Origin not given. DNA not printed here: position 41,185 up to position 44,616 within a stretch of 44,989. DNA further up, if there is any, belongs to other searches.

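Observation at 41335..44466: Second HzsA-related paralog with an N-terminal NPCBM-like module and three CxxCH motifs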

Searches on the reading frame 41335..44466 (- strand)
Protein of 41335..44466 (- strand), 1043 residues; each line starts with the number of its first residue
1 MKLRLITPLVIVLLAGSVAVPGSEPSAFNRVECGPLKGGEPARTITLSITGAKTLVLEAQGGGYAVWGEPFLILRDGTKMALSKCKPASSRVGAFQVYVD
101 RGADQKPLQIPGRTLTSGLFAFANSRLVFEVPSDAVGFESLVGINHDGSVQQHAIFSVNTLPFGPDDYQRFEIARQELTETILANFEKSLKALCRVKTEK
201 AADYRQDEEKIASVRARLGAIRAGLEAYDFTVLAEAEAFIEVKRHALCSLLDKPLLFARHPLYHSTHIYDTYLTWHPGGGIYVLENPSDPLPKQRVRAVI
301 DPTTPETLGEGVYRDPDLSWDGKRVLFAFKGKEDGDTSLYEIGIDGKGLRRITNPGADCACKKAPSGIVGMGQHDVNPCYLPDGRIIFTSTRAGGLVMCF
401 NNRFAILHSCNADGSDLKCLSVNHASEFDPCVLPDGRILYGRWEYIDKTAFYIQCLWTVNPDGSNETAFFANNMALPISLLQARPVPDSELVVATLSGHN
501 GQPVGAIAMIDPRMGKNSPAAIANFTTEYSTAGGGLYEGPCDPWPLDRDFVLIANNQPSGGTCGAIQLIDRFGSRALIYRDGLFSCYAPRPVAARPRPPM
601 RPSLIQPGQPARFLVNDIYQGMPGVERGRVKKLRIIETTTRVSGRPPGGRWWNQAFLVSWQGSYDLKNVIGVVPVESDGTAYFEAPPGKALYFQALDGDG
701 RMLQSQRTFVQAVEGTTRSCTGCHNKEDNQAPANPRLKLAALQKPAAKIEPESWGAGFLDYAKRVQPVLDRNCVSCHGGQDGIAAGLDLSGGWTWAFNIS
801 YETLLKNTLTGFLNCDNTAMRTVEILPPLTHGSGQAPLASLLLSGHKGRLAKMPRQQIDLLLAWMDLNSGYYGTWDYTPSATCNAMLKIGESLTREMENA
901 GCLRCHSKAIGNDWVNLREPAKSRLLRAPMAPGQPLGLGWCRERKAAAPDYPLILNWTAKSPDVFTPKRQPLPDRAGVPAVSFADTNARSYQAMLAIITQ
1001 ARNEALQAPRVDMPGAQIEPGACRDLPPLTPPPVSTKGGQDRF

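Call 3: search_protein_families(library=pfam, proteins=[window:41335-44466:-], max_evalue=0.01)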
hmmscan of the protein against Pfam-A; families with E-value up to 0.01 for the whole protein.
window:41335-44466:- (1043 aa): 9 families
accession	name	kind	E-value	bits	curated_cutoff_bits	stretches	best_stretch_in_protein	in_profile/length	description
PF18582.6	HZS_alpha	-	1.3e-19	70.9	26.6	1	628-725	1-98/98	Hydrazine synthase alpha subunit middle domain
PF08305.17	NPCBM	-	9.2e-10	39.1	23.9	1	80-158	3-81/137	NPCBM/NEW2 domain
PF13442.11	Cytochrome_CBB3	-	1.8e-05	25.4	27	0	764-811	5-44/68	Cytochrome C oxidase, cbb3-type, subunit III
PF09699.15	Paired_CXXCH_1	-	0.00028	20.9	20.6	0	892-909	22-39/41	Doubled CXXCH motif (Paired_CXXCH_1)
PF07676.18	PD40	-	0.00044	20.6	20.9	0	374-395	10-33/38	WD40-like Beta Propeller Repeat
PF14522.11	Cytochrome_C7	-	0.00045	20.4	24.8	0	716-781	12-52/67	Cytochrome c7 and related cytochrome c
PF00034.26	Cytochrom_C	-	0.0011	20.7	21.3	0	718-749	10-42/90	Cytochrome c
PF22113.1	Mtrc-MtrF_II-IV_dom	-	0.0015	18.5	30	0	713-781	24-92/176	Outer membrane cytochrome MtrC/MtrF-like, domains II/IV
PF11845.13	Tll0287-like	-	0.0024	18.7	24.1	0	707-733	91-116/144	Tll0287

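Call 7: search_solved_structures(query=window:41335-44466:-, max_evalue=1, show_alignments=2)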
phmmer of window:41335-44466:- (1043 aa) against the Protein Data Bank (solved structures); distinct sequences matched with E-value up to 1: 3.
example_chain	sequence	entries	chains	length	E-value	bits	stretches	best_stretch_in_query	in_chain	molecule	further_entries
5c2v_A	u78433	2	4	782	6.2e-10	40.4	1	314-360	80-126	HYDRAZINE SYNTHASE ALPHA SUBUNIT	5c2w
5wam_A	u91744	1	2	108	0.43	11.1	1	853-918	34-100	Outer membrane protein assembly factor BamE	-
9cmw_E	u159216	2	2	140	0.74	10.3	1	853-918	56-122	Outer membrane protein assembly factor BamE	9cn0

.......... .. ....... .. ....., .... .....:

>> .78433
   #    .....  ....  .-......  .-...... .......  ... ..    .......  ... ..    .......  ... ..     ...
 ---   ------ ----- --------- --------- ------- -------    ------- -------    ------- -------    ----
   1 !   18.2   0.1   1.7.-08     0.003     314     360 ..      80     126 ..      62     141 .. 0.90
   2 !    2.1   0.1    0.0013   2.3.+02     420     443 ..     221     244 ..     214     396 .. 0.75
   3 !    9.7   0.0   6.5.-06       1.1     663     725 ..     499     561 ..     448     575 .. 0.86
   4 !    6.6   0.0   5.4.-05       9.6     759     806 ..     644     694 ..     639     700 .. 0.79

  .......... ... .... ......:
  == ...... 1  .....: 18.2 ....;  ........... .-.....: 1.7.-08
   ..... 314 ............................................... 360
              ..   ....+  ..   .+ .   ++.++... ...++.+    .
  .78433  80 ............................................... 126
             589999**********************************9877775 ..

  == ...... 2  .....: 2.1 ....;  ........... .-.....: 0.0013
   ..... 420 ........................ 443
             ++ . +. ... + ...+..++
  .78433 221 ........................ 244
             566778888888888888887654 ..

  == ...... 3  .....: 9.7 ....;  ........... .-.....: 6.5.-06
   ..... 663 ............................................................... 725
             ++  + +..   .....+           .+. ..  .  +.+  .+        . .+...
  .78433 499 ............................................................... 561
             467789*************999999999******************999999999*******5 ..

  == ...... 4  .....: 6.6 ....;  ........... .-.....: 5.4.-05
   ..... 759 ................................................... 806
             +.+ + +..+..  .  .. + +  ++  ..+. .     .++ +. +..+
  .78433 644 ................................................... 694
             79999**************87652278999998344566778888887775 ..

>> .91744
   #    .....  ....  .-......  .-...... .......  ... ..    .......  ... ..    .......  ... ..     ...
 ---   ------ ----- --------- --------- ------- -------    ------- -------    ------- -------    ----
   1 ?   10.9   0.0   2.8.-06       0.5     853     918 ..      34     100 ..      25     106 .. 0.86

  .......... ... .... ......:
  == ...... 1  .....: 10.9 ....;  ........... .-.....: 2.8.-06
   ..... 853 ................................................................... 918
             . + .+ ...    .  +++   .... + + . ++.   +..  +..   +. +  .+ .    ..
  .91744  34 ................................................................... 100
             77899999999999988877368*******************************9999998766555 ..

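Call 8: search_protein_families(library=ncbifam, proteins=[window:41335-44466:-], max_evalue=0.01)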
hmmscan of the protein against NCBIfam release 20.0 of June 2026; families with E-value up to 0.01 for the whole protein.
window:41335-44466:- (1043 aa): 2 families
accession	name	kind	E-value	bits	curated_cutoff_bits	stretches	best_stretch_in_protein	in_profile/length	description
NF052339.1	hydrazine_alpha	equivalog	7.7e-17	60.4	800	1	315-359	107-151/804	hydrazine synthase subunit alpha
TIGR02800.1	propeller_TolB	equivalog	0.00011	21.2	343.15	1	315-439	239-337/418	Tol-Pal system beta propeller repeat protein TolB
